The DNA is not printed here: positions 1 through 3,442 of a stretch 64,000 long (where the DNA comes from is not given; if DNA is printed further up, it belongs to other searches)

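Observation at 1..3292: PLD (HKD) nuclease fused to an SNF2-family helicase, truncated at the window edge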

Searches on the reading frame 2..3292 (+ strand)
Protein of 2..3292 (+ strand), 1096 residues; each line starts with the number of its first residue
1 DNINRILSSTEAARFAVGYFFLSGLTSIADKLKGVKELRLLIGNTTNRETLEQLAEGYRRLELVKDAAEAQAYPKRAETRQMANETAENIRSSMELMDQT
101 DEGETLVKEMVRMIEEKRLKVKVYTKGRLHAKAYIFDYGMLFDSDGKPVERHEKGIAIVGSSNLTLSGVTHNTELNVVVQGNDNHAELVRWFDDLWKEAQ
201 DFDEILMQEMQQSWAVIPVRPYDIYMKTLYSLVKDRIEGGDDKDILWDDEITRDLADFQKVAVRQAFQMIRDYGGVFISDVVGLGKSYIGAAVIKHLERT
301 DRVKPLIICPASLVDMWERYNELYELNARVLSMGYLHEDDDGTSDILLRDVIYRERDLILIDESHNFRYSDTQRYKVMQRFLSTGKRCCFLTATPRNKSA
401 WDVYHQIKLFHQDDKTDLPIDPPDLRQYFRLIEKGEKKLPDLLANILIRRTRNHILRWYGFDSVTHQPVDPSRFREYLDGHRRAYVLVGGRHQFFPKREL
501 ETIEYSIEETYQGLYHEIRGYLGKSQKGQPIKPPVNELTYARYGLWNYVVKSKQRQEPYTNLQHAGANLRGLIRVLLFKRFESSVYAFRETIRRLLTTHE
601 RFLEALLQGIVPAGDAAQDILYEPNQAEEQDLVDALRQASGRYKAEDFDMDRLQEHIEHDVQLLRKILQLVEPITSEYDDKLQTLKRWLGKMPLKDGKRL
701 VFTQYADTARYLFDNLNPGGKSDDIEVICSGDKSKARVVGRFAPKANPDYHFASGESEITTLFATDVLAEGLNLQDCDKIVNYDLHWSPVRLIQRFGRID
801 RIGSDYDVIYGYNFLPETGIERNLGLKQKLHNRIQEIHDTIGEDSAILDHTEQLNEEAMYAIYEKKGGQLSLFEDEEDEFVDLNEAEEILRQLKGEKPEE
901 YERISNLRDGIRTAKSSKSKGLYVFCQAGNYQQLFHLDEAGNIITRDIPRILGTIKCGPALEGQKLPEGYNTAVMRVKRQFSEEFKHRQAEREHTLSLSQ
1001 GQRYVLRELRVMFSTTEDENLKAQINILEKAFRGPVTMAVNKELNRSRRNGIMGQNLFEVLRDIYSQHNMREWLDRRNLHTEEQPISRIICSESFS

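Call 3: search_protein_families(library=pfam, proteins=[window:2-3292:+], max_evalue=0.1)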
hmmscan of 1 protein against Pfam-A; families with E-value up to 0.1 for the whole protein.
window:2-3292:+ (1096 aa): 5 families
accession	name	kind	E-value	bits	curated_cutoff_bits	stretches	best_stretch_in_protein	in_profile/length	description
PF00271.37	Helicase_C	-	4.1e-13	50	23.5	1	681-803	2-110/110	Helicase conserved C-terminal domain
PF13091.12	PLDc_2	-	1.7e-12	47.8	27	1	6-196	5-132/132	PLD-like domain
PF00176.29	SNF2-rel_dom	-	1.6e-07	31.2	24.9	1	273-454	17-224/290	SNF2-related domain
PF04851.21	ResIII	-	6.4e-05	23.4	22.5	1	255-396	4-163/164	Type III restriction enzyme, res subunit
PF09565.16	RE_NgoFVII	-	0.0024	17.6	23.8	1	115-195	76-148/162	NgoFVII restriction endonuclease N-terminal PLD domain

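Call 4: search_protein_families(library=padloc, proteins=[window:2-3292:+], max_evalue=0.01)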
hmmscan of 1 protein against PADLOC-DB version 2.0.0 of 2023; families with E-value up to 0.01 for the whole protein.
window:2-3292:+ (1096 aa): 46 families (the best 25 are shown)
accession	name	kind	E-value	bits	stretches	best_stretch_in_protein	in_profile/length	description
PDLC01075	C3a139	-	9e-80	267.2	1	3-921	15-828/948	HKD+Snf2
PDLC02621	DrmD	-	1.7e-36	123.9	2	546-850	377-676/1040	DrmD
PDLC02623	DrmD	-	1.4e-32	110.5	2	675-854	510-673/1040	DrmD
PDLC02619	DrmD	-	3.2e-24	83.1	2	569-809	293-540/872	DrmD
PDLC02504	BrxHI|BrxHII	-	6.2e-24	82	1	571-859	370-635/971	BrxHII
PDLC02193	PLD_Helicase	-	4.6e-23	79.3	2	652-845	643-838/905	-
PDLC02572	DrmA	-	1.3e-22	77.6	2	563-805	386-624/1043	DrmA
PDLC00659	HmaA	-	3.5e-22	76.1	1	655-818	464-625/1176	SNF2 helicase / DEAD-box helicase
PDLC02500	BrxHI|BrxHII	-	8e-22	75.6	1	634-852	414-622/933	BrxHI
PDLC02632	DrmD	-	1.1e-17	61.8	2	572-814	398-636/662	DrmD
PDLC02633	DrmD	-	2.6e-17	60.1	1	568-825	396-658/839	DrmD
PDLC02620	DrmD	-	2.2e-15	53.7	1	564-842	357-614/1060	DrmD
PDLC03830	ZacC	-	4.4e-14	50.1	2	765-804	861-901/1019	-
PDLC04556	PDC-M27C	-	4.6e-14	49.7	2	761-802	758-800/892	-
PDLC02840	DpdE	-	1.2e-13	48.3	2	668-818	528-669/1091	DpdE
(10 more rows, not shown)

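Call 5: search_protein_families(library=ncbifam, proteins=[window:2-3292:+], max_evalue=0.01)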
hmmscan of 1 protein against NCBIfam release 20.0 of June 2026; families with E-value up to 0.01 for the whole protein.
window:2-3292:+ (1096 aa): 20 families
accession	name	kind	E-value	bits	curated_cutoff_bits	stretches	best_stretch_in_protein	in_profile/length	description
NF038317.1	DISARM_DrmD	equivalog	1.3e-42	146.3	610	2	521-858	352-665/1021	DISARM system SNF2-like helicase DrmD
NF042964.1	phospholipD_antiphage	equivalog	1.7e-42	145.8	1100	2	556-848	581-833/895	phospholipase D-like domain-containing anti-phage protein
NF038318.1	DISARM_DrmD_b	equivalog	3.9e-25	88.2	950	2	568-809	289-537/868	DISARM system SNF2-like helicase DrmD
NF041062.1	DpdE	equivalog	3e-22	78.4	500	2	602-804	448-643/1048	protein DpdE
NF003426.0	PRK04914.1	equivalog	5.1e-12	44.8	576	1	751-851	540-637/959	RNA polymerase-associated protein RapA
NF058637.1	helic_SCO1167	equivalog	7e-09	34.3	1200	2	672-808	755-880/932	SCO1167/SCO6262 family helicase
NF010337.0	PRK13766.1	equivalog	7.9e-08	30.9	610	1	680-802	348-468/781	Hef nuclease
NF053675.1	pilus_reg_Snf2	equivalog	2.6e-07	29.1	1100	1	249-320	579-649/1029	pilus expression-regulating Snf2 family helicase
NF041790.1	anti-phage_ZorD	equivalog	2.2e-05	22.6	1500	1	271-320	602-653/1035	type I Zorya anti-phage system protein ZorD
NF053631.1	RNA_helic_CshA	equivalog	3.4e-05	22.9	646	1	756-890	285-412/434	degradosome RNA helicase CshA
NF008394.0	PRK11192.1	equivalog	3.5e-05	22.8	507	1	756-804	295-343/441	ATP-dependent RNA helicase SrmB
NF053711.1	RNA_heli_RhlE1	exception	3.5e-05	22.7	750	1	756-806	292-342/434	RNA helicase RhlE1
NF008744.0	PRK11776.1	equivalog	7.4e-05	21.5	524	1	759-804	293-338/460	ATP-dependent RNA helicase DbpA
NF007882.0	PRK10590.1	equivalog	0.00031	19.8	743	1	699-802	248-339/456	ATP-dependent RNA helicase RhlE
NF003390.0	PRK04537.1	equivalog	0.00049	19.3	732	1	752-809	303-358/572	ATP-dependent RNA helicase RhlB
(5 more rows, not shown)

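Call 8: find_homologous_proteins(query=window:2-3292:+)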
Query window:2-3292:+ (1096 aa): 7697 proteins with E <= 0.001 among 8000 candidates; the best 120 are listed.
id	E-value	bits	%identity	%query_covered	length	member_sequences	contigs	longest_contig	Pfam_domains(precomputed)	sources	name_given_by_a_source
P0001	0.0e+0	2500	100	100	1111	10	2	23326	PF00176.30,PF13091.13,PF00271.38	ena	-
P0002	0.0e+0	2362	94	100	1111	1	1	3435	PF00176.30,PF13091.13,PF00271.38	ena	-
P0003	0.0e+0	2343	93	100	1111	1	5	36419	PF00176.30,PF13091.13,PF00271.38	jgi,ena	-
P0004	0.0e+0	2268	89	100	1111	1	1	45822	PF00176.30,PF13091.13,PF00271.38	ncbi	ncbi:helicase-related protein [Chloroflexota bacterium]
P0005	0.0e+0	2265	89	100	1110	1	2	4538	PF00176.30,PF13091.13,PF00271.38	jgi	-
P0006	0.0e+0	2229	87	100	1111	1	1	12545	PF00176.30,PF13091.13,PF00271.38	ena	-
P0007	0.0e+0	2112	83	100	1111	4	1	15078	PF00176.30,PF13091.13,PF00271.38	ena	-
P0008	0.0e+0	2077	81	100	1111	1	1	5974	PF00176.30,PF13091.13,PF00271.38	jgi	-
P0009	0.0e+0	2077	81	100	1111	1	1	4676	PF00176.30,PF13091.13,PF00271.38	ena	-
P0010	0.0e+0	2036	80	100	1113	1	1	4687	PF00176.30,PF13091.13,PF00271.38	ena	-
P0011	0.0e+0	2035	79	100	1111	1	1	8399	PF00176.30,PF13091.13,PF00271.38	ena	-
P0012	0.0e+0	2030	80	100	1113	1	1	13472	PF00176.30,PF13091.13,PF00271.38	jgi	-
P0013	0.0e+0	2030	79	100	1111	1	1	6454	PF00176.30,PF13091.13,PF00271.38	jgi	jgi:superfamily II DNA/RNA helicase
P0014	0.0e+0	2028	79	100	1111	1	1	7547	PF00176.30,PF13091.13,PF00271.38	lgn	-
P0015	0.0e+0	2028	80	100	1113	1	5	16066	PF00176.30,PF13091.13,PF00271.38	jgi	-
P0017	0.0e+0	2027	79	100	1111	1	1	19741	PF00176.30,PF13091.13,PF00271.38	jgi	jgi:hypothetical protein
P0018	0.0e+0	2026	80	100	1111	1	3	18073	PF00176.30,PF13091.13,PF00271.38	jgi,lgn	-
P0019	0.0e+0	2024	79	100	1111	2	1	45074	PF00176.30,PF13091.13,PF00271.38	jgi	jgi:superfamily II DNA/RNA helicase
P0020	0.0e+0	2023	79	100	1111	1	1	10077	PF00176.30,PF13091.13,PF00271.38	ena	-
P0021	0.0e+0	2019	79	100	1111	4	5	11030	PF00176.30,PF13091.13,PF00271.38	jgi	-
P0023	0.0e+0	2019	79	100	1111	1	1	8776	PF00176.30,PF13091.13,PF00271.38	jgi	jgi:superfamily II DNA/RNA helicase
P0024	0.0e+0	2017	79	100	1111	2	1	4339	PF00176.30,PF13091.13,PF00271.38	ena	-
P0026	0.0e+0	2016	79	100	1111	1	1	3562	PF00176.30,PF13091.13,PF00271.38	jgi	-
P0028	0.0e+0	2015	79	100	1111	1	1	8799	PF00176.30,PF13091.13,PF00271.38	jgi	jgi:superfamily II DNA/RNA helicase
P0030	0.0e+0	2014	79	100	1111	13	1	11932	PF00176.30,PF13091.13,PF00271.38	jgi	-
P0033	0.0e+0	2013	79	100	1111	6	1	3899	PF00176.30,PF13091.13,PF00271.38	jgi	jgi:superfamily II DNA/RNA helicase/HKD family nuclease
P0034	0.0e+0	2010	78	100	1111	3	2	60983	PF00176.30,PF13091.13,PF00271.38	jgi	jgi:superfamily II DNA or RNA helicase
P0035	0.0e+0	2009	78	100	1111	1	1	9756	PF00176.30,PF13091.13,PF00271.38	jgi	-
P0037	0.0e+0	2007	79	100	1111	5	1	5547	PF00176.30,PF13091.13,PF00271.38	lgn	-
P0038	0.0e+0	2006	78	100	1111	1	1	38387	PF00176.30,PF13091.13,PF00271.38,PF04851.22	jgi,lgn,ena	-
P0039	0.0e+0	2005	78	100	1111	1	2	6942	PF00176.30,PF13091.13,PF00271.38,PF04851.22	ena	-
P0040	0.0e+0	2005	79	100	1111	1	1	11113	PF00176.30,PF13091.13,PF00271.38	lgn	-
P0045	0.0e+0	1993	78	100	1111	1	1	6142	PF00176.30,PF13091.13,PF00271.38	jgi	-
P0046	0.0e+0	1993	79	100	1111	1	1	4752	PF00176.30,PF13091.13,PF00271.38,PF04851.22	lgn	-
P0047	0.0e+0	1993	78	100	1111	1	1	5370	PF00176.30,PF13091.13,PF00271.38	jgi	-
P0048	0.0e+0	1991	77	100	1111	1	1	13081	PF00176.30,PF13091.13,PF00271.38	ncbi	-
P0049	0.0e+0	1991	78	100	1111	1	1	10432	PF00176.30,PF13091.13,PF00271.38,PF04851.22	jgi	jgi:hypothetical protein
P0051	0.0e+0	1990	78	100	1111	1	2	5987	PF00176.30,PF13091.13,PF00271.38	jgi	-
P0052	0.0e+0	1989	78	100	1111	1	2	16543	PF00176.30,PF13091.13,PF00271.38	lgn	-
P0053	0.0e+0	1989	78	100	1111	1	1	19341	PF00176.30,PF13091.13,PF00271.38,PF04851.22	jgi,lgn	jgi:HKD family nuclease/superfamily II DNA or RNA helicase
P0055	0.0e+0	1987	77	100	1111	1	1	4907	PF00176.30,PF13091.13,PF00271.38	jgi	-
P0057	0.0e+0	1986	78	100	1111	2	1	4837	PF00176.30,PF13091.13,PF00271.38,PF04851.22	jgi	jgi:superfamily II DNA or RNA helicase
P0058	0.0e+0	1986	77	100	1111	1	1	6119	PF00176.30,PF13091.13,PF00271.38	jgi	-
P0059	0.0e+0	1986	77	100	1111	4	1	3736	PF00176.30,PF13091.13,PF00271.38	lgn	-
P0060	0.0e+0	1986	78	100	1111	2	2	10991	PF00176.30,PF13091.13,PF00271.38,PF04851.22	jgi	jgi:superfamily II DNA or RNA helicase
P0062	0.0e+0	1984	78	100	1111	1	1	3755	PF13091.13,PF00271.38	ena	-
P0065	0.0e+0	1982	77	100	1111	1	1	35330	PF00176.30,PF13091.13,PF00271.38,PF04851.22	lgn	-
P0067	0.0e+0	1982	78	100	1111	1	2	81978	PF00176.30,PF13091.13,PF00271.38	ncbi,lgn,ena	-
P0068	0.0e+0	1979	77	100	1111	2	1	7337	PF00176.30,PF13091.13,PF00271.38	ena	-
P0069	0.0e+0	1979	77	100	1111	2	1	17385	PF00176.30,PF13091.13,PF00271.38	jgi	jgi:superfamily II DNA or RNA helicase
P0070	0.0e+0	1978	77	100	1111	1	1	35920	PF00176.30,PF13091.13,PF00271.38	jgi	jgi:hypothetical protein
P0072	0.0e+0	1977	77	100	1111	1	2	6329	PF00176.30,PF13091.13,PF00271.38,PF04851.22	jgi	jgi:hypothetical protein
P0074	0.0e+0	1977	77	100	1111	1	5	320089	PF00176.30,PF13091.13,PF00271.38,PF04851.22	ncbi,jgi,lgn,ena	-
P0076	0.0e+0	1976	77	100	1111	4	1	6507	PF13091.13,PF00271.38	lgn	-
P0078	0.0e+0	1974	76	100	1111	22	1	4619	PF13091.13,PF00271.38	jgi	-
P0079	0.0e+0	1973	77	100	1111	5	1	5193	PF00176.30,PF13091.13,PF00271.38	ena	-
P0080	0.0e+0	1973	77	100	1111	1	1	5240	PF00176.30,PF13091.13,PF00271.38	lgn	-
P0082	0.0e+0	1973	77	100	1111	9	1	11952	PF00176.30,PF13091.13,PF00271.38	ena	-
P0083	0.0e+0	1968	77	100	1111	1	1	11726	PF00176.30,PF13091.13,PF00271.38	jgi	jgi:hypothetical protein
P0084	0.0e+0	1968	77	100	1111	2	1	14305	PF00176.30,PF13091.13,PF00271.38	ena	-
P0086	0.0e+0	1964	76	100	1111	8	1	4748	PF00176.30,PF13091.13,PF00271.38,PF04851.22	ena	-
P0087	0.0e+0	1964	77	100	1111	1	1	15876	PF00176.30,PF13091.13,PF00271.38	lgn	-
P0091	0.0e+0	1957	76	100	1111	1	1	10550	PF00176.30,PF13091.13,PF00271.38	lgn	-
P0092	0.0e+0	1957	77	100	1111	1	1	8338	PF13091.13,PF00271.38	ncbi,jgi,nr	ncbi:MAG: helicase [Planctomycetes bacterium]|nr:helicase [Planctomycetota bacterium]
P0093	0.0e+0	1956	76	100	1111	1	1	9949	PF00176.30,PF13091.13,PF00271.38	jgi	jgi:superfamily II DNA or RNA helicase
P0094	0.0e+0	1955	76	100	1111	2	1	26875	PF00176.30,PF13091.13,PF00271.38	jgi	-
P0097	0.0e+0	1954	77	100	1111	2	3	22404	PF00176.30,PF13091.13,PF00271.38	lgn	-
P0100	0.0e+0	1954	76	100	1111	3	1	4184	PF13091.13,PF00271.38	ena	-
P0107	0.0e+0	1942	75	100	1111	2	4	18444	PF13091.13,PF00271.38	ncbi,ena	-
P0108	0.0e+0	1939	76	100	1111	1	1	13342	PF13091.13,PF00271.38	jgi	-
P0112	0.0e+0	1935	76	100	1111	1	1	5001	PF13091.13,PF00271.38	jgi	-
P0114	0.0e+0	1932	75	100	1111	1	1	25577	PF00176.30,PF13091.13,PF00271.38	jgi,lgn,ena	-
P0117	0.0e+0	1930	76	100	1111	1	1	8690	PF00176.30,PF13091.13,PF00271.38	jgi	jgi:phospholipase D-like protein/helicase-like protein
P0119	0.0e+0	1929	75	100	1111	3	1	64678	PF00176.30,PF13091.13,PF00271.38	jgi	jgi:hypothetical protein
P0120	0.0e+0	1925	76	100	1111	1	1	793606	PF00176.30,PF13091.13,PF00271.38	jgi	jgi:superfamily II DNA/RNA helicase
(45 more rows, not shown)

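Call 10: find_encoding_contigs(protein=P0001, flank=10000, max_places=6)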
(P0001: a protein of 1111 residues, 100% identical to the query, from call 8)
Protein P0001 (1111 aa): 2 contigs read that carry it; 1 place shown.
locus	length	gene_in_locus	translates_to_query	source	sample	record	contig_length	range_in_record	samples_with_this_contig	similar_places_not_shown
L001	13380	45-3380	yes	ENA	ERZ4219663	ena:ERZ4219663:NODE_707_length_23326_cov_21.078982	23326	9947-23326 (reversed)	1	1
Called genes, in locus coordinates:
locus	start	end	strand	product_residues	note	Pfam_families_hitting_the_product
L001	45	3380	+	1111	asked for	PF13091:PLDc_2, PF00176:SNF2-rel_dom (faint), PF00271:Helicase_C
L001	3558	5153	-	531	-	PF04055:Radical_SAM, PF13180:PDZ_2, PF17820:PDZ_6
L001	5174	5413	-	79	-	-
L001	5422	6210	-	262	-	PF00378:ECH_1, PF16113:ECH_2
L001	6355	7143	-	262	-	PF00378:ECH_1, PF16113:ECH_2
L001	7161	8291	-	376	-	PF03977:OAD_beta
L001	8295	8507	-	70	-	PF00364:Biotin_lipoyl, PF25917:BSH_RND, PF25935:BSH_LcnD (faint), PF25973:BSH_CzcB (weak), PF25984:BSH_YknX (faint), PF25997:BSH_YhbJ (faint), PF25919:BSH_CusB (weak)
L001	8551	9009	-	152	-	PF00364:Biotin_lipoyl, PF25917:BSH_RND, PF25973:BSH_CzcB (weak), PF25984:BSH_YknX (faint)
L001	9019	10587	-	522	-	PF01039:Carboxyl_trans, PF03255:ACCA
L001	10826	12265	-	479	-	PF01139:RtcB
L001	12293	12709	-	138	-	PF01951:Archease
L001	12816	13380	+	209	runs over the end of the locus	PF01865:PhoU_div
